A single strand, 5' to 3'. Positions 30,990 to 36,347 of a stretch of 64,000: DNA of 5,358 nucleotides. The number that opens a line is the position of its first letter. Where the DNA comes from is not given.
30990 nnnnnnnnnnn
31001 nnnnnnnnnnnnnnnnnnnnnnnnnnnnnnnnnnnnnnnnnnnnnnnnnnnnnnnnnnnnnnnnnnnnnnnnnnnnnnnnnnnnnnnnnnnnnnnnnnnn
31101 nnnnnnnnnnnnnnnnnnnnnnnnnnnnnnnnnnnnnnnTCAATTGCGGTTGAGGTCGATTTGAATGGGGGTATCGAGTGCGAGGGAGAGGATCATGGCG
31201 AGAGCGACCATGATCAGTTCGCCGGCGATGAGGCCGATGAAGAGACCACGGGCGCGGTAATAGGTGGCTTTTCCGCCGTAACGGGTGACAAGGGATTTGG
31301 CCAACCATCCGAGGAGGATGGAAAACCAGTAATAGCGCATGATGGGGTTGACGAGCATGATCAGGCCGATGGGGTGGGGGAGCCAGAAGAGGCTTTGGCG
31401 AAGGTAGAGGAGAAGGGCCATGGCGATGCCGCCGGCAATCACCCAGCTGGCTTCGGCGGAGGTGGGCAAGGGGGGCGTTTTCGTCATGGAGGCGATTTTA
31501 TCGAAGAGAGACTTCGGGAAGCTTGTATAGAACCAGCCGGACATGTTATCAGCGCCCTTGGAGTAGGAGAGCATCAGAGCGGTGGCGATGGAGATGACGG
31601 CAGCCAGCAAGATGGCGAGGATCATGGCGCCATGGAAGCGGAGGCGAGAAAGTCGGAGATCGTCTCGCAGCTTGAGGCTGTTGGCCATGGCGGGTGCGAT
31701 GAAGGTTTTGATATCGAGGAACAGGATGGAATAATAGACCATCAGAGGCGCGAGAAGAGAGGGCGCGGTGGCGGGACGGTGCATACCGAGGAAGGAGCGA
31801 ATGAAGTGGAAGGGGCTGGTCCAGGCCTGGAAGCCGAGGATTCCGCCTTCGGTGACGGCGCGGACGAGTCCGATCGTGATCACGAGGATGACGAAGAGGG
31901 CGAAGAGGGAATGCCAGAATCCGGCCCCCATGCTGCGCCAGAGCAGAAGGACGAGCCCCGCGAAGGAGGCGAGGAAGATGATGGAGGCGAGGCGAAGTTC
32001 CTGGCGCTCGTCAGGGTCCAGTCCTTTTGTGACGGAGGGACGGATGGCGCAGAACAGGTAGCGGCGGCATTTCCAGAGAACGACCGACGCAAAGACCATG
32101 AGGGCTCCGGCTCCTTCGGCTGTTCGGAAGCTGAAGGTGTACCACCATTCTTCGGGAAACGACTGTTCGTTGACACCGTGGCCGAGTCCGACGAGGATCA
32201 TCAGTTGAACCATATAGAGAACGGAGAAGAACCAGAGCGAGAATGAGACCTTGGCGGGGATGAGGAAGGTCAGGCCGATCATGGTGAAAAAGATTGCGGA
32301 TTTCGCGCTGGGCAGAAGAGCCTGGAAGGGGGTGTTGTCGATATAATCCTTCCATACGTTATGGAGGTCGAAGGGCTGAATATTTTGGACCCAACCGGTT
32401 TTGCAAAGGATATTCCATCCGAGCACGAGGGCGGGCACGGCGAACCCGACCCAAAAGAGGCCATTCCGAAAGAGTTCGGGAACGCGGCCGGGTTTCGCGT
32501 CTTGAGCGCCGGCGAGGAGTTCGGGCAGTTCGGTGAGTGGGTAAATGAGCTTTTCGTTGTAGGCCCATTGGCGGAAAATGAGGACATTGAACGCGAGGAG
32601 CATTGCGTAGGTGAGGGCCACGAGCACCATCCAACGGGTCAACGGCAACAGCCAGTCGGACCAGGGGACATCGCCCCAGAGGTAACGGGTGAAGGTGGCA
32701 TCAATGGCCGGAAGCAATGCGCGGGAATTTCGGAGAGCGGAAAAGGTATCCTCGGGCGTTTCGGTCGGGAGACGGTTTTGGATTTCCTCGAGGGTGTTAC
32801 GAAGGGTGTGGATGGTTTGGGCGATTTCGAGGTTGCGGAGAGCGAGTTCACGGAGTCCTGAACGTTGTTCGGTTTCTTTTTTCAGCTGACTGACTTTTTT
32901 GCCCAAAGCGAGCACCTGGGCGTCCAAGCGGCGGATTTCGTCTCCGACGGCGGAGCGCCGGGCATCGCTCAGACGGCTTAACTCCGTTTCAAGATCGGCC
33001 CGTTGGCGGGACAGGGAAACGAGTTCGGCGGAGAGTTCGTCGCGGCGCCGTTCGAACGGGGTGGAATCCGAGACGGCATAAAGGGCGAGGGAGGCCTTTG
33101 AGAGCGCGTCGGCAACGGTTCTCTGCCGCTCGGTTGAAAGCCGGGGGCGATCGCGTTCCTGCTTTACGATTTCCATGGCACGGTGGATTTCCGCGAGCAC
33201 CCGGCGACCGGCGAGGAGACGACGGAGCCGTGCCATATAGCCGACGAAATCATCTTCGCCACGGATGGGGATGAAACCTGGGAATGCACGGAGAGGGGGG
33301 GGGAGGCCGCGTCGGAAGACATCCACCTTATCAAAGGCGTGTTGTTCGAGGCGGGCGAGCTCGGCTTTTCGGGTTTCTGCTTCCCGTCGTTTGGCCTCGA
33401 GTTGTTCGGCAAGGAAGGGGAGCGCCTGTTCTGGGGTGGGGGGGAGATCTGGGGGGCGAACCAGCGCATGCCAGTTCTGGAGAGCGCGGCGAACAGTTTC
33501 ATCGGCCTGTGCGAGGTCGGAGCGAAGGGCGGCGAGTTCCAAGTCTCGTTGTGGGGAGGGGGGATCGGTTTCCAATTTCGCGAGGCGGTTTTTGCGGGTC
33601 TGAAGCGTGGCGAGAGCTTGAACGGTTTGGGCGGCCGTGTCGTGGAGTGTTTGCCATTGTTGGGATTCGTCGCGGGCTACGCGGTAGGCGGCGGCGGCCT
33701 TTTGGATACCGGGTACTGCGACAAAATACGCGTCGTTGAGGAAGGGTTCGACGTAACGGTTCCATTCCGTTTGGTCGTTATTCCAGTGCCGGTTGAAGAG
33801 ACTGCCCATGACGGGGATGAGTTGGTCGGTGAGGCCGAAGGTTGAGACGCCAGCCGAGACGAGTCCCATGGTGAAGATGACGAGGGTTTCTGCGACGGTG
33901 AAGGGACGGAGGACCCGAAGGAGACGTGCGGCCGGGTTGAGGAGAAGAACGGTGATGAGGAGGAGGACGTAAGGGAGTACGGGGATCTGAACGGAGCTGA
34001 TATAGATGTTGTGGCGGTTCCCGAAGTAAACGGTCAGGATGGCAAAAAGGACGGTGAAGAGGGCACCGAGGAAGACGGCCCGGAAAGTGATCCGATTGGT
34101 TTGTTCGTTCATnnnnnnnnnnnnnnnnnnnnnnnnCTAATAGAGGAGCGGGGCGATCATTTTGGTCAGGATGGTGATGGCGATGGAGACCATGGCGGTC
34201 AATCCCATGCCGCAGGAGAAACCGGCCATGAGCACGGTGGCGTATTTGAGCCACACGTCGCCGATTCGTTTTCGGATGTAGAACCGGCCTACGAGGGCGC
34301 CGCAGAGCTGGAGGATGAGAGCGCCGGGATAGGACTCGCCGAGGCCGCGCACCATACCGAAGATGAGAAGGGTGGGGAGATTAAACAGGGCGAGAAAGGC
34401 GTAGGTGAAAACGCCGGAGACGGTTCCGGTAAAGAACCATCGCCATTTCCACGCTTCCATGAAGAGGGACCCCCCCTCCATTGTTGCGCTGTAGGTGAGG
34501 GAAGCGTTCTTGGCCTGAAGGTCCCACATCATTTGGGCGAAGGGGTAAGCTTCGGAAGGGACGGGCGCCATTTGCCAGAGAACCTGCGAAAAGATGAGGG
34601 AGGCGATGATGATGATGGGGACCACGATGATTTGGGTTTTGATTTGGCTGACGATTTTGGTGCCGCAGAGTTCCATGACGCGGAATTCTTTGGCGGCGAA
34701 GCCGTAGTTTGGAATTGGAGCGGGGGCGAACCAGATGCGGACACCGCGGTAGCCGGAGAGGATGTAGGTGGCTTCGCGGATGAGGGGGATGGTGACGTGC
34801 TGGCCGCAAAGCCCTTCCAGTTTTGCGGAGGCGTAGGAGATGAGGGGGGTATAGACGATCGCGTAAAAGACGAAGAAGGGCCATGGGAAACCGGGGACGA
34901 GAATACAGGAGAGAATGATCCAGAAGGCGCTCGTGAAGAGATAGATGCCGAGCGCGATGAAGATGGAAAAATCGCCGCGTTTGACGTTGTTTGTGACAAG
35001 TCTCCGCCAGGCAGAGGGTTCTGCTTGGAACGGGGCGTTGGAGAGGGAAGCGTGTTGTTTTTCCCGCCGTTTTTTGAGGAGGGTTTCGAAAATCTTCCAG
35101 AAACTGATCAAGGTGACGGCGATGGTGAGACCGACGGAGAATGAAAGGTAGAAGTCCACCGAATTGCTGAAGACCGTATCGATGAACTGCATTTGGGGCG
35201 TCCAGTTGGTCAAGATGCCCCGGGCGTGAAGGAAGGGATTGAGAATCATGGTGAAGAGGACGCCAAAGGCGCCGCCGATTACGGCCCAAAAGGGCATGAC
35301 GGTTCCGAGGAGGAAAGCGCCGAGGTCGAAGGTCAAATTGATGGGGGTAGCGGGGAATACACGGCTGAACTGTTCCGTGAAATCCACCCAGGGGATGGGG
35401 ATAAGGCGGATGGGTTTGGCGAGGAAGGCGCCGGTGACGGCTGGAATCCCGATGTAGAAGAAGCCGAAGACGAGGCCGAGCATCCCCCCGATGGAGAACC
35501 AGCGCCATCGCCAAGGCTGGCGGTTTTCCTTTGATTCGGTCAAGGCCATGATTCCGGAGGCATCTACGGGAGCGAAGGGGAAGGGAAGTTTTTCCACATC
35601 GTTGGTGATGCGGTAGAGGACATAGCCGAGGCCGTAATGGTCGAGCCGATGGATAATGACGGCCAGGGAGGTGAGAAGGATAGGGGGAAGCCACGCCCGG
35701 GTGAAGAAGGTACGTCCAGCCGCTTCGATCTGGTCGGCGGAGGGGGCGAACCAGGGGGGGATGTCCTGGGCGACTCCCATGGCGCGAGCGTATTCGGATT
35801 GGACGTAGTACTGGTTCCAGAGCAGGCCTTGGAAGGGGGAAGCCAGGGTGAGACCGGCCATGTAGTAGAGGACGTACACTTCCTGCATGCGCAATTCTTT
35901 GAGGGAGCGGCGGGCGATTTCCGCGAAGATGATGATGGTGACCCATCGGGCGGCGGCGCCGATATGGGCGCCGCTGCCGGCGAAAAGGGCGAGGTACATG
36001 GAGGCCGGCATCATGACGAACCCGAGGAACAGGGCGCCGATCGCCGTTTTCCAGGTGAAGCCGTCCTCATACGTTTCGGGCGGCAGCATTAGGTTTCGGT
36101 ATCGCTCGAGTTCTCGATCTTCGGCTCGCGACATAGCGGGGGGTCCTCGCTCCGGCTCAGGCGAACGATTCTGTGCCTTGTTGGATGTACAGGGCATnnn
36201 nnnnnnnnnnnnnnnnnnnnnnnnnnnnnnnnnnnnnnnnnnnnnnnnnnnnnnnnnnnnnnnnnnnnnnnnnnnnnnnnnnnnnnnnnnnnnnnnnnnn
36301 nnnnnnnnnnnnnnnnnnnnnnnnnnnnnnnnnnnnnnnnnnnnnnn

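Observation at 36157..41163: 1668-aa protein fusing a catalytically degenerate M28/PA-like periplasmic domain to a MacB-type FtsX permease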

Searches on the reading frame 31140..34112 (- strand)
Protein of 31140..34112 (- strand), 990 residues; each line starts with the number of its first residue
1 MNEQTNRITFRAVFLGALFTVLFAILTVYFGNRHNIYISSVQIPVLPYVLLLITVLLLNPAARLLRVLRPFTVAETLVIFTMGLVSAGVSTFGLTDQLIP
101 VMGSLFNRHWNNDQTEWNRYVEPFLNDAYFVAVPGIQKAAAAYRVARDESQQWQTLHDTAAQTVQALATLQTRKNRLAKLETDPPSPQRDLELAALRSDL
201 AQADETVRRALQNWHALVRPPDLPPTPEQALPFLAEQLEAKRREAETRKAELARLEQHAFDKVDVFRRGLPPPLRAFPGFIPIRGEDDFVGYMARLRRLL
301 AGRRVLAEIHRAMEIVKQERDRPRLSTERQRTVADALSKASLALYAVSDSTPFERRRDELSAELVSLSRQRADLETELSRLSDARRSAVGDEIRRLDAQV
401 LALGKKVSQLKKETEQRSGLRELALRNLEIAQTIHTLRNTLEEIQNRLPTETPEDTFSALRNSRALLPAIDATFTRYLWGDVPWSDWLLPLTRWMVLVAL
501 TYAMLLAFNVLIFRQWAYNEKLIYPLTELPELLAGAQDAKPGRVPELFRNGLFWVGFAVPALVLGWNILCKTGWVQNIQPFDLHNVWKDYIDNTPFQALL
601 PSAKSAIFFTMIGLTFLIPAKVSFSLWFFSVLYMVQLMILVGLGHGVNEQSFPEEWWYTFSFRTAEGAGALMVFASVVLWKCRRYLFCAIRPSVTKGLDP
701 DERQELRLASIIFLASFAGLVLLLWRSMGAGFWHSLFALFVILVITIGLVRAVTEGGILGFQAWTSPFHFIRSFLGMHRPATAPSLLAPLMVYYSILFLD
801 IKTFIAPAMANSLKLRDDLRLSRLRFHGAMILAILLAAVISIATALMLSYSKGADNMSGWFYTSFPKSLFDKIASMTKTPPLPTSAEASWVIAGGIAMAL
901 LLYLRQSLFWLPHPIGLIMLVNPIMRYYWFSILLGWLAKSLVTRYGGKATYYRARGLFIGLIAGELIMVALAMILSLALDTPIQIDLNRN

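Call 5: search_protein_families(library=pfam, proteins=[window:31140-34112:-], max_evalue=0.01)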
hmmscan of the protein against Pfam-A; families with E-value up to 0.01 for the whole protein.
window:31140-34112:- (990 aa): 3 families
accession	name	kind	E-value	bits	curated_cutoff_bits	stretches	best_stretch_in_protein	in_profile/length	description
PF20581.3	DUF6785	-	3.3e-77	260.5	25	2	476-853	133-498/498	Family of unknown function (DUF6785)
PF20580.3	DUF6784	-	9.8e-23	80.7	26.4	1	889-981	2-95/101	Domain of unknown function (DUF6784)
PF03169.20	OPT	-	1.7e-07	30.8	25.8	1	8-91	2-88/623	OPT oligopeptide transporter protein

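Call 6: search_protein_families(library=ncbifam, proteins=[window:31140-34112:-], max_evalue=0.01)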
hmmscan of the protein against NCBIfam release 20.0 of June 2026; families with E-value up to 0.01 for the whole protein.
window:31140-34112:- (990 aa): 0 families

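Call 70: search_protein_families(library=padloc, proteins=[window:31140-34112:-], max_evalue=0.001)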
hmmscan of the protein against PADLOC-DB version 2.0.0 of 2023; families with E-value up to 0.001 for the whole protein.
window:31140-34112:- (990 aa): 1 family
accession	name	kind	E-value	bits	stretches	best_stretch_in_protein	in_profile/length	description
PDLC03859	LmuB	-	0.00028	18.2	1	189-446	243-456/611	-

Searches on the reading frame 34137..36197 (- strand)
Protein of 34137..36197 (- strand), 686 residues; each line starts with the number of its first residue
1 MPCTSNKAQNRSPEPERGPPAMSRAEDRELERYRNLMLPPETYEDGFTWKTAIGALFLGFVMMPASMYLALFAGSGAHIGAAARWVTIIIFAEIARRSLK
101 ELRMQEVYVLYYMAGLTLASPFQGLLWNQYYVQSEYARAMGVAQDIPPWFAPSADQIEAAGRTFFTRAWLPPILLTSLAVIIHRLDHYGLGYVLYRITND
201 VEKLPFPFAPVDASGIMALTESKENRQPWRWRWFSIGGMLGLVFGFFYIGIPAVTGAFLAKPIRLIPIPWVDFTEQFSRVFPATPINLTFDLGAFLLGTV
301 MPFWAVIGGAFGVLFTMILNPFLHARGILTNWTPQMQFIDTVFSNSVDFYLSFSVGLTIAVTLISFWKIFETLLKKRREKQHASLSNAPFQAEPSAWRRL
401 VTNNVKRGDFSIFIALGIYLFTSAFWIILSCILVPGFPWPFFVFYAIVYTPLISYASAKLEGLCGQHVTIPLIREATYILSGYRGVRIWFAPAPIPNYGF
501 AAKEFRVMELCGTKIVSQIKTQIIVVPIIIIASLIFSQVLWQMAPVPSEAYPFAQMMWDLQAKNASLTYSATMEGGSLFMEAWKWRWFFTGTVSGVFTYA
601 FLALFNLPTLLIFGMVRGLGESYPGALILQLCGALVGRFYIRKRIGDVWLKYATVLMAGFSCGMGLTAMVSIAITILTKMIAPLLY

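Call 5: search_protein_families(library=pfam, proteins=[window:34137-36197:-], max_evalue=0.01)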
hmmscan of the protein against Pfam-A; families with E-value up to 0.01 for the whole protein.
window:34137-36197:- (686 aa): 0 families

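Call 6: search_protein_families(library=ncbifam, proteins=[window:34137-36197:-], max_evalue=0.01)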
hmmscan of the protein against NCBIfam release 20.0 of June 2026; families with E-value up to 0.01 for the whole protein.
window:34137-36197:- (686 aa): 0 families

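Call 27: search_protein_families(library=pfam, proteins=[window:34137-36197:-], max_evalue=1)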
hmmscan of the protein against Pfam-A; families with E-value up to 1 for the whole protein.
window:34137-36197:- (686 aa): 0 families

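Call 42: find_homologous_proteins(query=window:34137-36197:-, max_evalue=0.001)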
Query window:34137-36197:- (686 aa): 2092 proteins with E <= 0.001 among 8000 candidates; the best 120 are listed.
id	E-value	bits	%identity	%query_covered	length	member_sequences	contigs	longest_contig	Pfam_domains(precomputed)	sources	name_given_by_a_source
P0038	0.0e+0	1508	100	97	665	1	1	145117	-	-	-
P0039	0.0e+0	1409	93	97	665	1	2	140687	-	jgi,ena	-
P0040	0.0e+0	1406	92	97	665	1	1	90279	-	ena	-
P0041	0.0e+0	1405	92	97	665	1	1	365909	-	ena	-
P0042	0.0e+0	1403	92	97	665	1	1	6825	-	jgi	-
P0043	0.0e+0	1403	92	97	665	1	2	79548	-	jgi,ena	-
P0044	0.0e+0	1372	92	95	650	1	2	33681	-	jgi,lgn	-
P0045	0.0e+0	1369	92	95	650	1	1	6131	-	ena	-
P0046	0.0e+0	1369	92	95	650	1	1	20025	-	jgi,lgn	-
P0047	0.0e+0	1368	92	95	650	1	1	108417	-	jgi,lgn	jgi:hypothetical protein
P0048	0.0e+0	1366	92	95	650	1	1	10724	-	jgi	-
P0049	0.0e+0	1366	92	95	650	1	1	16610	-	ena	-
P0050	0.0e+0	1281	83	97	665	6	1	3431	-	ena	-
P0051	0.0e+0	1268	81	97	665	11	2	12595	-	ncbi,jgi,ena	jgi:hypothetical protein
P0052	0.0e+0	1204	78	97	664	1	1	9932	-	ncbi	-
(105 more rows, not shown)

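Call 45: search_solved_structures(query=A7, max_evalue=10, show_alignments=0)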
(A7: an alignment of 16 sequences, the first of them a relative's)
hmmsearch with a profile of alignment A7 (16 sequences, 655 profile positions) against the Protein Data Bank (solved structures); distinct sequences matched with E-value up to 10: 0.

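Call 46: search_protein_families(library=pfam, alignment_id=A7, max_evalue=0.1)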
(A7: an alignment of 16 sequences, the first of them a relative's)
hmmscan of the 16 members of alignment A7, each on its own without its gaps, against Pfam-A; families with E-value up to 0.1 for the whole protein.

A. member 1, P0038 (665 aa): 0 families

B. families by the number of members that match (of 16 scanned): 1 family
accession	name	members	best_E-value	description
PF03169.20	OPT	1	3.2e-08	OPT oligopeptide transporter protein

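Call 70: search_protein_families(library=padloc, proteins=[window:34137-36134:-], max_evalue=0.001)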
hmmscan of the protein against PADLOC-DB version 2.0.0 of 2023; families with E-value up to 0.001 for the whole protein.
window:34137-36134:- (665 aa): 0 families
